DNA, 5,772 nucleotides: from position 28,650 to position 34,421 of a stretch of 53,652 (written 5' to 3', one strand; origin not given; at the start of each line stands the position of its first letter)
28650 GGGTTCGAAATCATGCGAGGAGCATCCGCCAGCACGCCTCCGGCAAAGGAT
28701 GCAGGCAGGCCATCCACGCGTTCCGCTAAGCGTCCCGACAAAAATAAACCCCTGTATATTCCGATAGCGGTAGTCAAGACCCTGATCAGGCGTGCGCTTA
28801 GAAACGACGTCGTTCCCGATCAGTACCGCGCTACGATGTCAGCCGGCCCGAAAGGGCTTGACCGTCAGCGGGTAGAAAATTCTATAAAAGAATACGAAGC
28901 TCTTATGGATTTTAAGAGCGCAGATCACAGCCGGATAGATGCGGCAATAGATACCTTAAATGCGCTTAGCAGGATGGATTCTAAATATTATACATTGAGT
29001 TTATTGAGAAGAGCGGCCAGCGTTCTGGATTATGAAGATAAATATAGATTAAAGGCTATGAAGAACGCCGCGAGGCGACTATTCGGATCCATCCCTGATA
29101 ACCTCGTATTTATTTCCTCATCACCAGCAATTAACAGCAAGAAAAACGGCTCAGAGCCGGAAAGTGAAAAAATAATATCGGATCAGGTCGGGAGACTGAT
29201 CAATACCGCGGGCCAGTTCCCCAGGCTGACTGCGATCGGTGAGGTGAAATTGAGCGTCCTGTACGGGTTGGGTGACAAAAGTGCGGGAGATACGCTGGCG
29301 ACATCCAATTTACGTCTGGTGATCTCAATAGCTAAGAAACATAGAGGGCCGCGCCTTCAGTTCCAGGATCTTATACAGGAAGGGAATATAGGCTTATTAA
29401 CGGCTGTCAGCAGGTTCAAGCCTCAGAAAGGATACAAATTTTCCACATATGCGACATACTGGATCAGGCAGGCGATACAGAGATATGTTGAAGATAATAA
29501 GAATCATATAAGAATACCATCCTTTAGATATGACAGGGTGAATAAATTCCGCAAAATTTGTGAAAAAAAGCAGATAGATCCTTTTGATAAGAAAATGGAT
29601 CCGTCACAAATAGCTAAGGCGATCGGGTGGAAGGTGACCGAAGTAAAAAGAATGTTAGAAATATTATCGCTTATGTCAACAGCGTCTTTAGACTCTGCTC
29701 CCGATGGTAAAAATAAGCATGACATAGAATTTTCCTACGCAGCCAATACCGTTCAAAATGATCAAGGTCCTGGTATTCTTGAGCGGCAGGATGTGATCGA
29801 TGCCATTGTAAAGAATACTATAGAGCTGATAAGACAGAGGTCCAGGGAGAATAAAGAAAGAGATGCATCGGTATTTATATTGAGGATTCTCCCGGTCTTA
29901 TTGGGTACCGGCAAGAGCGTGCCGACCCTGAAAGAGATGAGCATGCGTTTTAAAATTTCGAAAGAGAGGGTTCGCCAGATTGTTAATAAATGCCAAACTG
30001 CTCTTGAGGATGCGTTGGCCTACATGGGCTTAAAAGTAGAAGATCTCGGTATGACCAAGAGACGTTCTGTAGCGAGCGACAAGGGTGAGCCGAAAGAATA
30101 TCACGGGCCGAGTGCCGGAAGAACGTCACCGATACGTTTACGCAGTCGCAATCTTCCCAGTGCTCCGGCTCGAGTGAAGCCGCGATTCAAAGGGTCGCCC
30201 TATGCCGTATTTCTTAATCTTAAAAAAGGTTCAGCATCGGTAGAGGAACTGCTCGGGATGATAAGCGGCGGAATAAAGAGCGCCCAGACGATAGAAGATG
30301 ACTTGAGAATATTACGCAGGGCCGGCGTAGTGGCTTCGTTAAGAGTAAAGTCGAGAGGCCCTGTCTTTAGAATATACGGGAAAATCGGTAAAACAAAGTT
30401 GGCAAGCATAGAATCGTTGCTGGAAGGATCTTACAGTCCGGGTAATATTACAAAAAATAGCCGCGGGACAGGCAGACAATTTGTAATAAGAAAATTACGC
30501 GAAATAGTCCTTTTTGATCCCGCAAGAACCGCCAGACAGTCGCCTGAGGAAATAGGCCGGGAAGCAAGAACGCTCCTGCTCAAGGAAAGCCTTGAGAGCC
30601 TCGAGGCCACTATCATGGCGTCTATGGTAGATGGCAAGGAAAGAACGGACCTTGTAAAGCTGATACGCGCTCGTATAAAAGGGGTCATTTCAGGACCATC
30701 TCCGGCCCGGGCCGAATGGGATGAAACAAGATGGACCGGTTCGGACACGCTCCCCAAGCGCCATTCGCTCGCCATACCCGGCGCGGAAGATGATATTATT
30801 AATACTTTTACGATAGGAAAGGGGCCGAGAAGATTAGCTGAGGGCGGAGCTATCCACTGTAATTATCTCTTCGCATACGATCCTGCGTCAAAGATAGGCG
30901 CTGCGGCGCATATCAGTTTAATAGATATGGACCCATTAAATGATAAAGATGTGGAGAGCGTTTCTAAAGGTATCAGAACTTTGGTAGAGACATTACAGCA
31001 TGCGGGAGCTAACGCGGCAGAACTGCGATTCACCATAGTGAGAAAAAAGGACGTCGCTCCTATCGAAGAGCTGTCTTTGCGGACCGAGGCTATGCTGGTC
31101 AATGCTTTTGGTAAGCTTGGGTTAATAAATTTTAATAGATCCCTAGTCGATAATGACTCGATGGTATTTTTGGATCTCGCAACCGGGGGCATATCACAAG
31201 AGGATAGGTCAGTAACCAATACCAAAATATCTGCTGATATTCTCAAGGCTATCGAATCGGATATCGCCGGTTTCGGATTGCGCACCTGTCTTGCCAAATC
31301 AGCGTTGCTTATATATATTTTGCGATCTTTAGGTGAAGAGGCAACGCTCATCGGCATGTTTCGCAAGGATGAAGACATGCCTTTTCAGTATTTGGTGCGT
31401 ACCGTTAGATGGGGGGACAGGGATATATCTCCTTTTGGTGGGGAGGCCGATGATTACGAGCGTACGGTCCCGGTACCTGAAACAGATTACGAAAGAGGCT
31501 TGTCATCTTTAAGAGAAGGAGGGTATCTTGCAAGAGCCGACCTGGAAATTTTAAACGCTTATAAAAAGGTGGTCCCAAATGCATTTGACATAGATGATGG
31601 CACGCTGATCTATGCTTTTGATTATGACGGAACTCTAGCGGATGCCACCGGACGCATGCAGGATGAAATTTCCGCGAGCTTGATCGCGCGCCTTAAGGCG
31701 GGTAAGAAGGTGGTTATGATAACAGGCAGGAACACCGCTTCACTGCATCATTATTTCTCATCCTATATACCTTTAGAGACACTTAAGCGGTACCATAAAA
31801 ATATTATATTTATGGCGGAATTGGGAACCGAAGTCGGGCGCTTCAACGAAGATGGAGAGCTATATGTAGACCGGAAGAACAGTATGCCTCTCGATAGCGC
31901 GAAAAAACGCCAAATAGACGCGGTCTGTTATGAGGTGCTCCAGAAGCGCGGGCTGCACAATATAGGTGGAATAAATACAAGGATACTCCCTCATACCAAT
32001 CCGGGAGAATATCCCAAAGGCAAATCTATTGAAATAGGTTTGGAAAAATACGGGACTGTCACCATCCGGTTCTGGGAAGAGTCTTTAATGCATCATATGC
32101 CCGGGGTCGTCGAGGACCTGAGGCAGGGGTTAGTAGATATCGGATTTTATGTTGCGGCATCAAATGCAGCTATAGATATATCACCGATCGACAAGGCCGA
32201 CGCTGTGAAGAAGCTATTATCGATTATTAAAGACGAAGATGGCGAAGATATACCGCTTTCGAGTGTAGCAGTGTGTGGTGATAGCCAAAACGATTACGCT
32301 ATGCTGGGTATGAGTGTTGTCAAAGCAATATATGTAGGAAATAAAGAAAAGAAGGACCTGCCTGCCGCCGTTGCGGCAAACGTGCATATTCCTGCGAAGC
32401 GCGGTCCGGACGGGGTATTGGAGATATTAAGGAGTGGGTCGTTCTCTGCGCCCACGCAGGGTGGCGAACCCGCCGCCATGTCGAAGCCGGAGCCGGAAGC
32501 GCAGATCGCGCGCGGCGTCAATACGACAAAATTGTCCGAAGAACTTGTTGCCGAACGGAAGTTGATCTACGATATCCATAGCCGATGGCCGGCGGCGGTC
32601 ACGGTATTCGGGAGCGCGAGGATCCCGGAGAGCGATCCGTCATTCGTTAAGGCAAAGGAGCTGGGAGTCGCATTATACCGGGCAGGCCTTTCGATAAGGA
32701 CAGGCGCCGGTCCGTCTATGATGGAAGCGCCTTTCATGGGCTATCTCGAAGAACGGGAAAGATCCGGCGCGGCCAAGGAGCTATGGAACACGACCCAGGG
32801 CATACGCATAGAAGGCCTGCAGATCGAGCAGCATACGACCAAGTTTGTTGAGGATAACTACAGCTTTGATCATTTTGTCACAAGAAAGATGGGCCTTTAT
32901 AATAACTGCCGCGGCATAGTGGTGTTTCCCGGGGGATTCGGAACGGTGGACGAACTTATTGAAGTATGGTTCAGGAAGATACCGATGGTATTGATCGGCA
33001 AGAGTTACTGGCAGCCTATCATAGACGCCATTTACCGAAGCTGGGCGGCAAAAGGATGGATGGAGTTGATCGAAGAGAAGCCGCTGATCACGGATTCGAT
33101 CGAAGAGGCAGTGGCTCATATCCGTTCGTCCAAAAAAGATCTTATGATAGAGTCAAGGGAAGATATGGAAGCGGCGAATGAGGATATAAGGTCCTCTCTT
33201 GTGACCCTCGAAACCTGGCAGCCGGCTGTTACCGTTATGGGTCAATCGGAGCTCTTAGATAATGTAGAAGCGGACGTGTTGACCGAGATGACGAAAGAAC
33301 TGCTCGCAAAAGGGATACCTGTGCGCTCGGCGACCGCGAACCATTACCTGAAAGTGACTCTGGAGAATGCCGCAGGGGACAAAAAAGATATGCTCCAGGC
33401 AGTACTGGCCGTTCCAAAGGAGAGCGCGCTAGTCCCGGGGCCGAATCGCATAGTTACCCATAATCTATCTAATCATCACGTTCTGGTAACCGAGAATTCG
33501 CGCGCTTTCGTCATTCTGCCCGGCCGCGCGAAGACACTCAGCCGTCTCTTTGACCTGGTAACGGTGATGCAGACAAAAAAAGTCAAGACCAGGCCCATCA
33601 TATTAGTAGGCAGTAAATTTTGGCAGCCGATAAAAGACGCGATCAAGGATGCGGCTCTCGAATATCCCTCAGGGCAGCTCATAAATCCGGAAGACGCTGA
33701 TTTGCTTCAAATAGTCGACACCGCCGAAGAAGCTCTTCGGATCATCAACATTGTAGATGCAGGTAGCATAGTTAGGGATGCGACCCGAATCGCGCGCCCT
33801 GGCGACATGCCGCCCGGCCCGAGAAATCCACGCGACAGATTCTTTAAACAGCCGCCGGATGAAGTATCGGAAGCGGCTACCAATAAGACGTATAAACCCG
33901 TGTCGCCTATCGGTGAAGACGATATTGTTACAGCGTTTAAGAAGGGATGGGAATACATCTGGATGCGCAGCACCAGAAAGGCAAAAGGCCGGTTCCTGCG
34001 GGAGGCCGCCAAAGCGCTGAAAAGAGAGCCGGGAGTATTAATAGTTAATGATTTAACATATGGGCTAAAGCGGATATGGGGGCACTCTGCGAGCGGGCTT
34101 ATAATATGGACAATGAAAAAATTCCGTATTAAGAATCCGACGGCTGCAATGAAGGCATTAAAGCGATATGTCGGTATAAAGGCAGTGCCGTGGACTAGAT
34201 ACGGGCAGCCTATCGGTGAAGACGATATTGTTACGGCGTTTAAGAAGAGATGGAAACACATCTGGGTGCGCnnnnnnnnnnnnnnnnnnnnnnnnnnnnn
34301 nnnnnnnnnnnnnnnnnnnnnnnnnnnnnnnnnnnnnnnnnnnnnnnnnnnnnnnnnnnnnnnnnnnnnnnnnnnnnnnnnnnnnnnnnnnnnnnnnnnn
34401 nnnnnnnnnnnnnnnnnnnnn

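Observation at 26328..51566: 8,412-codon ORF that concatenates cytoplasmic-type enzymes and transcription factors in one frame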

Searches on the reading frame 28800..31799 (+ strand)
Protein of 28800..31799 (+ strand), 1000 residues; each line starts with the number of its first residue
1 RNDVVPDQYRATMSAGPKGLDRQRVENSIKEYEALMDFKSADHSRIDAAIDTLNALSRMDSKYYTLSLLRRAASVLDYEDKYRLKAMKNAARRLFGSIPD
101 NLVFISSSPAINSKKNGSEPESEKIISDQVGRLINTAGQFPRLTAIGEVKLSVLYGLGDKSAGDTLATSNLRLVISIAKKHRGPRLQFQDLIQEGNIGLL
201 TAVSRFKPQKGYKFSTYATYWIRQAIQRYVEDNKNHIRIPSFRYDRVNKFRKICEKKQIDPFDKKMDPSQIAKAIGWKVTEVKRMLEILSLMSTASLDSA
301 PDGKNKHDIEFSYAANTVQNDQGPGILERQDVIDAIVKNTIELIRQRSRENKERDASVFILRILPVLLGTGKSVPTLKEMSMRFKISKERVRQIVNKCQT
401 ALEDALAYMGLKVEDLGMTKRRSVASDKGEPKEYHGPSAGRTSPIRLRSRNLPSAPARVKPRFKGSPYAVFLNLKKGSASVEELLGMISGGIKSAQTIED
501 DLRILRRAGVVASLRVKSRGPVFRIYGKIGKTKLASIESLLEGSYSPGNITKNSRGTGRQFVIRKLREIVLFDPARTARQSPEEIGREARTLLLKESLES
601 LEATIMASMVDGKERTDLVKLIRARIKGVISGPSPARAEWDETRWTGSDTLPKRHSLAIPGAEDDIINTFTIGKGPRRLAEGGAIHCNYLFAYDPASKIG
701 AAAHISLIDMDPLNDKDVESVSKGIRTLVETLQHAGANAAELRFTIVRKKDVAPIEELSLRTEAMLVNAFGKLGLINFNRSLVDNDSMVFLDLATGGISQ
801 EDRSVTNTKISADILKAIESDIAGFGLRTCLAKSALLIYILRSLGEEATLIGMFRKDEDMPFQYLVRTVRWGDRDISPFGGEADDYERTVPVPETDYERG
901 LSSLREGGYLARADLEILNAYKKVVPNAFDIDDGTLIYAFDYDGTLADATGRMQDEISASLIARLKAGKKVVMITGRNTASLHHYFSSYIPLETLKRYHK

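Call 11: search_protein_families(library=pfam, proteins=[window:28800-31799:+], max_evalue=0.1)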
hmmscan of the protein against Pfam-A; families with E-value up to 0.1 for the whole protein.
window:28800-31799:+ (1000 aa): 5 families
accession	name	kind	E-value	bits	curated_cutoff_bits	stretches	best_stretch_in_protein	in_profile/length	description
PF04542.20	Sigma70_r2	-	1.3e-19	70.2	24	1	166-234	1-69/71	Sigma-70 region 2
PF08282.18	Hydrolase_3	-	0.00027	21.2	20.9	1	939-987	2-50/255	haloacid dehalogenase-like hydrolase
PF04545.22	Sigma70_r4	-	0.016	15.2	24.1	1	376-398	22-44/50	Sigma-70, region 4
PF02022.25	Integrase_Zn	-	0.041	14.3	22.6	0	378-400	13-35/38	Integrase Zinc binding domain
PF22911.1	PRAS_NT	-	0.051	14.4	27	0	914-958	22-61/68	Proline-rich AKT1 substrate 1, N-terminal domain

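Call 43: search_protein_families(library=ncbifam, proteins=[window:28800-31799:+], max_evalue=0.001)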
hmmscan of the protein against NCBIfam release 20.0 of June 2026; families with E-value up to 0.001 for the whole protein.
window:28800-31799:+ (1000 aa): 43 families (the best 25 are shown)
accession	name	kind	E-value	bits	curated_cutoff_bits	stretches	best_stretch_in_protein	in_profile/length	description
NF041931.2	MzaA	equivalog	1.9e-46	159.2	800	1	161-398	475-697/726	MZA anti-phage system associated sigma-70 family RNA polymerase sigma factor MzaA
TIGR02393.1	RpoD_Cterm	equivalog_domain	6.1e-44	150.4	354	1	164-402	3-224/238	RNA polymerase sigma factor RpoD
TIGR02394.1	rpoS_proteo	equivalog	3.7e-42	144.8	378.7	1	122-416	7-284/285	RNA polymerase sigma factor RpoS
NF004208.0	PRK05658.1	equivalog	7.6e-42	144.1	555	1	161-397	392-611/631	RNA polymerase sigma factor RpoD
NF006666.0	PRK09210.1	equivalog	1.6e-41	142.9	572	1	125-399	96-353/370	RNA polymerase sigma factor RpoD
TIGR02997.1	Sig70-cyanoRpoD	subfamily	6.1e-41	140.6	384.5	1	160-399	73-294/298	RNA polymerase sigma factor, RpoD/SigA family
NF004207.0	PRK05657.1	equivalog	1e-38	133.5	394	1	118-415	46-326/329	RNA polymerase sigma factor RpoS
NF004565.0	PRK05901.2-3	equivalog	1.6e-35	122.9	484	1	159-402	251-486/501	RNA polymerase sigma factor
NF005143.0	PRK06596.1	subfamily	1.7e-35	122.9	241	1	128-405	14-280/285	RNA polymerase factor sigma-32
NF005643.0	PRK07406.1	equivalog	6.8e-35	120.9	500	1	160-398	159-379/397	RNA polymerase sigma factor RpoD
TIGR02392.1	rpoH_proteo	equivalog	1.3e-34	120.1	323.1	1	132-403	5-265/270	RNA polymerase sigma factor RpoH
NF004564.0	PRK05901.2-2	equivalog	6.8e-34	117.3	617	1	162-405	249-482/500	RNA polymerase sigma factor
NF005920.0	PRK07921.1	subfamily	1.1e-33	116.6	464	1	160-400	89-312/328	RNA polymerase sigma factor SigB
NF004562.0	PRK05901.1-4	equivalog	4.9e-32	111.1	779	1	162-399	317-537/571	RNA polymerase sigma factor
NF004561.0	PRK05901.1-3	equivalog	1.2e-31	110.5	582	1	160-273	298-410/537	RNA polymerase sigma factor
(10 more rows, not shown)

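Call 102: search_protein_families(library=padloc, proteins=[window:28800-31799:+], max_evalue=0.00001)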
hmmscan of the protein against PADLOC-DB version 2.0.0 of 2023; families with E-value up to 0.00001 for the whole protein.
window:28800-31799:+ (1000 aa): 1 family
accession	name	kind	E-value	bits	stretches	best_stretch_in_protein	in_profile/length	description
PDLC02203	MzaA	-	1.1e-28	97.9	1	154-399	422-652/683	-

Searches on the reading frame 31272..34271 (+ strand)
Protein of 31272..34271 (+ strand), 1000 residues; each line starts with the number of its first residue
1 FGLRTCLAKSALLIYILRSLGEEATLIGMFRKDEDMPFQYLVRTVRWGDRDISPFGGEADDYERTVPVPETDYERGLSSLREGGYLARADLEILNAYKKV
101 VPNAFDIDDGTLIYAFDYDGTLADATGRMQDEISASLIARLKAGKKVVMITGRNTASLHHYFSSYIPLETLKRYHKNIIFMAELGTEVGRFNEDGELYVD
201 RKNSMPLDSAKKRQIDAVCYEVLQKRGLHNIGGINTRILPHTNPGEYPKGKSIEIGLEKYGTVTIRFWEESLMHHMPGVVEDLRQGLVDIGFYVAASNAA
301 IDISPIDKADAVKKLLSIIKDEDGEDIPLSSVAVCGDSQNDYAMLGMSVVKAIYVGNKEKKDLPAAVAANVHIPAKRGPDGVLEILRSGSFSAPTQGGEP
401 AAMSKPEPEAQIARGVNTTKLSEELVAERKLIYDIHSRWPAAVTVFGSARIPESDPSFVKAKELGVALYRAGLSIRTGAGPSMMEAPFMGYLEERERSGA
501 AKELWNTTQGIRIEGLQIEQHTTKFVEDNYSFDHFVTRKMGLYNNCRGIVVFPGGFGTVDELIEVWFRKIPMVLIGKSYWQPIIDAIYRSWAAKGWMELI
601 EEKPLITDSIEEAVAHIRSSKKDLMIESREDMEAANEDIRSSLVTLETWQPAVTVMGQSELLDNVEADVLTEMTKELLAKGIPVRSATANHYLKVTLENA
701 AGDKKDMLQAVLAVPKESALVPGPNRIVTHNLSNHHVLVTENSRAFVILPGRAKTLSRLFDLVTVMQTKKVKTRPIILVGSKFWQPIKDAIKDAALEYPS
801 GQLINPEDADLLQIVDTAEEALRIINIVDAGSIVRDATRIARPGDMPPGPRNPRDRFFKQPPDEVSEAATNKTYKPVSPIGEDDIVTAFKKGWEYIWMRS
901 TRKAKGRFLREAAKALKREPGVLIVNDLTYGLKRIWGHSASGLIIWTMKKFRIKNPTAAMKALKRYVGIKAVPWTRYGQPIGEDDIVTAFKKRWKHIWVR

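Call 11: search_protein_families(library=pfam, proteins=[window:31272-34271:+], max_evalue=0.1)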
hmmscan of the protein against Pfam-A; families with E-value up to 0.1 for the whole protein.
window:31272-34271:+ (1000 aa): 5 families
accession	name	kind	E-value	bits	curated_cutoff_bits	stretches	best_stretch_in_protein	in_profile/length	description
PF03641.19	Lysine_decarbox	-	1.8e-27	96.5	27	2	503-588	10-102/131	Possible lysine decarboxylase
PF08282.18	Hydrolase_3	-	3.2e-09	37.4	20.9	2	115-163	2-50/255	haloacid dehalogenase-like hydrolase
PF05116.19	S6PP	-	1.8e-05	24.9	20.3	1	296-363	152-214/247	Sucrose-6F-phosphate phosphohydrolase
PF18306.6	LDcluster4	-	0.011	15.8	26.3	0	442-578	3-125/151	SLOG cluster4 family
PF21141.3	T6PP_C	-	0.035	13.8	26.7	1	305-356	185-239/267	Trehalose-6-phosphate phosphatase, C-terminal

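Call 43: search_protein_families(library=ncbifam, proteins=[window:31272-34271:+], max_evalue=0.001)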
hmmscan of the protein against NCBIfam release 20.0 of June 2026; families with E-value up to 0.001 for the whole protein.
window:31272-34271:+ (1000 aa): 8 families
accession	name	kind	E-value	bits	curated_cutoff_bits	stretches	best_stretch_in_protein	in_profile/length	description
TIGR00730.1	TIGR00730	subfamily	9.4e-26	90.6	96.35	2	442-584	2-142/178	TIGR00730 family Rossman fold protein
TIGR01484.1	HAD-SF-IIB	subfamily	1e-11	45.3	41.8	1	115-188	3-77/221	HAD-IIB family hydrolase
TIGR00099.1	Cof-subfamily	subfamily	2.5e-11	43.7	137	2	114-163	2-51/256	Cof-type HAD-IIB family hydrolase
NF058542.1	CtkRMPhLog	equivalog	3.5e-07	30.3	300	0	459-567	19-118/177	cytokinin riboside 5'-monophosphate phosphoribohydrolase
TIGR01487.1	Pglycolate_arch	equivalog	1.7e-06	28.1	122.75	0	115-156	5-46/215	phosphoglycolate phosphatase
TIGR01482.1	SPP-subfamily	subfamily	9.1e-06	25.4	107.15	0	296-353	136-189/225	sucrose-phosphate phosphatase subfamily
NF038390.1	Nsidase_PpnN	equivalog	3.3e-05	22.8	450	1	440-563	145-263/450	nucleotide 5'-monophosphate nucleosidase PpnN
NF002245.0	PRK01158.1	equivalog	0.00014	21.3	198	0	305-360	155-203/233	phosphoglycolate phosphatase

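Call 102: search_protein_families(library=padloc, proteins=[window:31272-34271:+], max_evalue=0.00001)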
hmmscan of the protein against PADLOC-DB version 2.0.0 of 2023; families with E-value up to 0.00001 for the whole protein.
window:31272-34271:+ (1000 aa): 0 families
